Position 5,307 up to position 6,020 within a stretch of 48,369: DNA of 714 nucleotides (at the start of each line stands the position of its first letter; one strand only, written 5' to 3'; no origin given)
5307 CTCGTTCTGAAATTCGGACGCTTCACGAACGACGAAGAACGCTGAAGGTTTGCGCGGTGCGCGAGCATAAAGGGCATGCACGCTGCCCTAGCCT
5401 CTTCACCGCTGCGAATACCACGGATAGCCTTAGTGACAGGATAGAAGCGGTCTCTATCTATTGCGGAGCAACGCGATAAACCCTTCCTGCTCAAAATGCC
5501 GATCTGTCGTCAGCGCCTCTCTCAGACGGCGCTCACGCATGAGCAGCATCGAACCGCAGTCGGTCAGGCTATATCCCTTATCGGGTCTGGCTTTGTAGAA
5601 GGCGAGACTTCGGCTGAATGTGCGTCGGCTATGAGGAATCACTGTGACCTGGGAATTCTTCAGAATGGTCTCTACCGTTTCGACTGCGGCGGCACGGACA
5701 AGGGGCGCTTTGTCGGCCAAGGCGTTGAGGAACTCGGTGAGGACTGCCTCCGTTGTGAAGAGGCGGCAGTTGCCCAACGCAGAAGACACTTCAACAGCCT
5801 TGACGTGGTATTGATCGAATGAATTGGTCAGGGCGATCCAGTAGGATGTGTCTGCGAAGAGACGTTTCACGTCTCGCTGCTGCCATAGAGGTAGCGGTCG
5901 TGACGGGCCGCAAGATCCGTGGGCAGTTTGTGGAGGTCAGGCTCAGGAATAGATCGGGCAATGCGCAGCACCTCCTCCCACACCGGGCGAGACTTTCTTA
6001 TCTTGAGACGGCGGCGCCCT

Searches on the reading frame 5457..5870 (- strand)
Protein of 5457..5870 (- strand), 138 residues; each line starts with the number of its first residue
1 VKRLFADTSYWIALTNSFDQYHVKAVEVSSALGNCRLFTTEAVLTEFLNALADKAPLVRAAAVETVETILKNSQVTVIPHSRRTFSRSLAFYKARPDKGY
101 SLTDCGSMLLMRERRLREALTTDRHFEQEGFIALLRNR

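Call 68: search_protein_families(library=pfam, proteins=[window:5457-5870:-], max_evalue=0.001)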
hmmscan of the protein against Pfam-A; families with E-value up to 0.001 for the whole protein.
window:5457-5870:- (138 aa): 2 families
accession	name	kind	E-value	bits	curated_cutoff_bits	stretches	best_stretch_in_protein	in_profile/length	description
PF01850.27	PIN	-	2.4e-07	31.8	23.6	1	5-128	2-116/120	PIN domain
PF02985.28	HEAT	-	0.00085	19.8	23.5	0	44-72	2-30/31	HEAT repeat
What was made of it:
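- Checked: The region downstream of the MT holds a PIN toxin gene (5454-5870, call 68) and further short paired ORFs read as toxin-antitoxin cassettes (3777-6073; only the PIN gene was checked).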
